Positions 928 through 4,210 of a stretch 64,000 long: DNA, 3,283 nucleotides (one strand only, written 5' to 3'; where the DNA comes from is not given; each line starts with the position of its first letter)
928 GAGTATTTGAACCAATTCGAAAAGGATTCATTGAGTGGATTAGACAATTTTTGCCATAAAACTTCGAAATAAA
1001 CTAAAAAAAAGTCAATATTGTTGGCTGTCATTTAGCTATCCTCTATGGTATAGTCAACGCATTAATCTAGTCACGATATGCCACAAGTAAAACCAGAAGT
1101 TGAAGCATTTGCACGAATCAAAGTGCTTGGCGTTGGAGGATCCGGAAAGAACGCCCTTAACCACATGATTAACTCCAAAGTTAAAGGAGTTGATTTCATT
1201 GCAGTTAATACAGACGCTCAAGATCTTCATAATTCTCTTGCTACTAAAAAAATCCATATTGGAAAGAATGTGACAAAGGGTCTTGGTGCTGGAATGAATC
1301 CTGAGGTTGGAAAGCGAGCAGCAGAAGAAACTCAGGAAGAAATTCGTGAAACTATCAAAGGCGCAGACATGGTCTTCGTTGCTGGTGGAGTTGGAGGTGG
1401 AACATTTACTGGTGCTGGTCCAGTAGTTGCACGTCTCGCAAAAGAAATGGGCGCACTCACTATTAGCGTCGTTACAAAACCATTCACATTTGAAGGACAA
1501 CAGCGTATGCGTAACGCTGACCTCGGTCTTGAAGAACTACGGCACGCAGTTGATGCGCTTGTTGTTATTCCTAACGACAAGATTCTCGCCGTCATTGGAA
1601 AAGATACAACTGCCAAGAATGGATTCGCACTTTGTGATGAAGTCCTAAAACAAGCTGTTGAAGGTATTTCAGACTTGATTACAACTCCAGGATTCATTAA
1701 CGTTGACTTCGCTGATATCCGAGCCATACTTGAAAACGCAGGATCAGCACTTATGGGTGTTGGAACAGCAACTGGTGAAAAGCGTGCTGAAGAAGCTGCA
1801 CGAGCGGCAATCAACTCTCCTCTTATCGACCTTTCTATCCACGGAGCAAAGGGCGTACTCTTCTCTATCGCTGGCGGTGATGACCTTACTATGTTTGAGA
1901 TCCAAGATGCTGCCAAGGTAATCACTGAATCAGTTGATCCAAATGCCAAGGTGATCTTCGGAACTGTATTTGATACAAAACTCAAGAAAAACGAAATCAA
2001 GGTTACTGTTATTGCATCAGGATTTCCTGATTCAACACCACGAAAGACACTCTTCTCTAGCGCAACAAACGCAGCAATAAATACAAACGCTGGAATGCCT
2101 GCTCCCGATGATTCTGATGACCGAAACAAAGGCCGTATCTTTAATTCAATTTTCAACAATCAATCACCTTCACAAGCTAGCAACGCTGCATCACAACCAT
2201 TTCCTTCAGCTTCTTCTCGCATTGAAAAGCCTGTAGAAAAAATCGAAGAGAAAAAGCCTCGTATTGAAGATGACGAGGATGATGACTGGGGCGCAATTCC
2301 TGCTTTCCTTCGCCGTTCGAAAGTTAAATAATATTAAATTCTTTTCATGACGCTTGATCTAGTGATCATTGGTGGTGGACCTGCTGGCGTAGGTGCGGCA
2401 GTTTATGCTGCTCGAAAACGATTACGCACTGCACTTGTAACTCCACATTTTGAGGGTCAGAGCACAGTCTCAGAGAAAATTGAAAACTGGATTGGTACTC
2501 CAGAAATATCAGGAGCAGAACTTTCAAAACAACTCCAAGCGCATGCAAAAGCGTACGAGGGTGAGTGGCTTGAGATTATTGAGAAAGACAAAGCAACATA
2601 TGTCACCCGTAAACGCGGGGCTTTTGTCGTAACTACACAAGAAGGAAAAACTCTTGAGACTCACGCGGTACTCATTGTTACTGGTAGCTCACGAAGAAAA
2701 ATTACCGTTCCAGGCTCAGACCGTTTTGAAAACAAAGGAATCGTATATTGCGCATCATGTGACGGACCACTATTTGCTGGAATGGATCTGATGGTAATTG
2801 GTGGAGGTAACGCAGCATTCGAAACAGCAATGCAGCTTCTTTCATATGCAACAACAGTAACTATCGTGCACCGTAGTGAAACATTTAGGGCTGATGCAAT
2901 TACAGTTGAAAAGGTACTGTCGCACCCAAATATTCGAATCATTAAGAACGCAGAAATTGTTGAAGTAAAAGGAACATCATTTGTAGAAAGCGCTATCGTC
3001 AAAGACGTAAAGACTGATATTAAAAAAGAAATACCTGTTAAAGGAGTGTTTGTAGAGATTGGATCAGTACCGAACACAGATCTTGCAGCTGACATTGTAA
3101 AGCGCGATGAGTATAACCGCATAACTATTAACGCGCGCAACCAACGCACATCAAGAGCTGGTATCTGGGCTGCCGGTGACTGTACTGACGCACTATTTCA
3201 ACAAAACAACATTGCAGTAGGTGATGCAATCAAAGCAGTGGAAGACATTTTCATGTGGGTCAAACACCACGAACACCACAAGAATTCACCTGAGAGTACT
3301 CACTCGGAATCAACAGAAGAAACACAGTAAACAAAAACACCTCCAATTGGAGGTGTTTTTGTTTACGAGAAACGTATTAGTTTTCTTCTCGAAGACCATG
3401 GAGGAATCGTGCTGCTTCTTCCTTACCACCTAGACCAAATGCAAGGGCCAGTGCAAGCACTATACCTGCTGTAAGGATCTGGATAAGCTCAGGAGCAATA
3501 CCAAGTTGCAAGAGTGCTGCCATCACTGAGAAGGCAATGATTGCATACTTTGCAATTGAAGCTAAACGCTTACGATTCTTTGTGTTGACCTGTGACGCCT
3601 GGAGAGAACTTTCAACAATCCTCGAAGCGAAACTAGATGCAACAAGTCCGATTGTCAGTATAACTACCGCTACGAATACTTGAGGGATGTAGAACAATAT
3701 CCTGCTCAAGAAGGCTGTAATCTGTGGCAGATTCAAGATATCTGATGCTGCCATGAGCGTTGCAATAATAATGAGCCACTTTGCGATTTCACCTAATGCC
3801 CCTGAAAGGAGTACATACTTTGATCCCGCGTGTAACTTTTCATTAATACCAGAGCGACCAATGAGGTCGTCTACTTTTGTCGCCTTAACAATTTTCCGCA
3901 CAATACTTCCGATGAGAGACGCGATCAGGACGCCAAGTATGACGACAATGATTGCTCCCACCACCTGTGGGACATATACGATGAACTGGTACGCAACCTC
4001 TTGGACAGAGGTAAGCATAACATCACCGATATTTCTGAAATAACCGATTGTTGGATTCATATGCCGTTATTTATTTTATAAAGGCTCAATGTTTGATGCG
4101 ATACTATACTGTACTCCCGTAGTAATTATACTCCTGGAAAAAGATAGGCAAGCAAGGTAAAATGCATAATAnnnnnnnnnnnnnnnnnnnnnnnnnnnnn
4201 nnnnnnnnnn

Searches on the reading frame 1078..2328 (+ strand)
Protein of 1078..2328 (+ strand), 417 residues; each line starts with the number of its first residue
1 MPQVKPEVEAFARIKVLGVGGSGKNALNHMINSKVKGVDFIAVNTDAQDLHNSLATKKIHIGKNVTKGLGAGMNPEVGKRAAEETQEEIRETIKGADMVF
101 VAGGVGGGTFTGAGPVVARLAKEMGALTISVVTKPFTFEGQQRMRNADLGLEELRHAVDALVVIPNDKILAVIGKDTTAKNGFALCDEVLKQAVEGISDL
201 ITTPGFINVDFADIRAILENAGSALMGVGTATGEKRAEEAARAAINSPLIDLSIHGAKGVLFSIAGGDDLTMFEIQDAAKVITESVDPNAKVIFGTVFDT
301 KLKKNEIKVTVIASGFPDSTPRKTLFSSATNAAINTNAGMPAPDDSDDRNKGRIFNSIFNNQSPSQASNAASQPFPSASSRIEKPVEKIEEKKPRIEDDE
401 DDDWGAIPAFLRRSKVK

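Call 43: find_encoding_contigs(protein=window:1078-2328:+, flank=10000, max_places=3)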
Protein window:1078-2328:+ (417 aa): 2 contigs read that carry it; 2 places shown.
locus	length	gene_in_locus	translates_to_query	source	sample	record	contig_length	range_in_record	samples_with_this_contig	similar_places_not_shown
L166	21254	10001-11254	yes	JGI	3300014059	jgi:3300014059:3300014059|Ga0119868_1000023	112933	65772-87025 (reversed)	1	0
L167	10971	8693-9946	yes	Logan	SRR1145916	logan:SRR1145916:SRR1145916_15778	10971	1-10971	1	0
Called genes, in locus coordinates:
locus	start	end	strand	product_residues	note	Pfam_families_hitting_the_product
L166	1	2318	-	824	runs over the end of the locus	PF00521:DNA_topoisoIV, PF03989:DNA_gyraseA_C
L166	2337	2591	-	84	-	-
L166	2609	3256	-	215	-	PF13483:Lactamase_B_3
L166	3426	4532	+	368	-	PF21710:Spt6_S1 (faint), PF21543:CvfB_2nd (faint), PF00575:S1 (weak), PF23459:S1_RRP5 (faint), PF00575:S1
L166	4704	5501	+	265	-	-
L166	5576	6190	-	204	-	PF01195:Pept_tRNA_hydro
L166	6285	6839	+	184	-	PF10502:Peptidase_S26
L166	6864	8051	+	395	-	PF03129:HGTP_anticodon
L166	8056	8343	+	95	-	-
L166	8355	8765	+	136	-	PF02130:YbeY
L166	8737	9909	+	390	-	PF02491:SHS2_FTSA, PF11104:PilM_2 (weak), PF14450:FtsA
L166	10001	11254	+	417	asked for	PF00091:Tubulin, PF12327:FtsZ_C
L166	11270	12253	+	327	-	PF00890:FAD_binding_2 (faint), PF01134:GIDA (faint), PF01266:DAO (weak), PF03486:HI0933_like (faint), PF07992:Pyr_redox_2, PF12831:FAD_oxidored (weak), PF13738:Pyr_redox_3, PF00070:Pyr_redox, +1 more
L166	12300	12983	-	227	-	PF05552:MS_channel_1st_1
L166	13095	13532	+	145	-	-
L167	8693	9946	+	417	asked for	PF00091:Tubulin, PF12327:FtsZ_C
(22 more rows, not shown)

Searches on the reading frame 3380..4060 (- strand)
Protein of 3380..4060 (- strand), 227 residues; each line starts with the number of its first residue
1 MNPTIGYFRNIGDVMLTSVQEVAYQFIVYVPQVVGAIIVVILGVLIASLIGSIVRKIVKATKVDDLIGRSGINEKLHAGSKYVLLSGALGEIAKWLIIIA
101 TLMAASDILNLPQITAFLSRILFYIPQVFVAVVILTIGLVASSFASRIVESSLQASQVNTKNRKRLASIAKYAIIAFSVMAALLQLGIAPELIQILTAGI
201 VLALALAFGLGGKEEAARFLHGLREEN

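Call 20: search_protein_families(library=pfam, proteins=[window:3380-4060:-], max_evalue=0.1)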
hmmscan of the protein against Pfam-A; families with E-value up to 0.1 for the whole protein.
window:3380-4060:- (227 aa): 2 families
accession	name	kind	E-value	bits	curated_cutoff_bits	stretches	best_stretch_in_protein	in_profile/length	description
PF05552.17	MS_channel_1st_1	-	3e-19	69.1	22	2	115-159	4-48/50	Mechanosensitive ion channel, conserved TM helix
PF14163.11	SieB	-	0.093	12.8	26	0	95-163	4-69/147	Super-infection exclusion protein B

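Call 21: search_protein_families(library=ncbifam, proteins=[window:3380-4060:-], max_evalue=0.1)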
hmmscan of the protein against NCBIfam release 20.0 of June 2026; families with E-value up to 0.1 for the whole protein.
window:3380-4060:- (227 aa): 2 families
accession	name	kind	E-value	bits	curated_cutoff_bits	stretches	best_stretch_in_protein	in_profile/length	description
NF033912.1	msc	subfamily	5e-23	81.9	100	2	16-155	74-213/365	mechanosensitive ion channel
NF007662.0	PRK10334.1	subfamily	2.4e-06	27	321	1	121-207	24-112/286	small-conductance mechanosensitive channel MscS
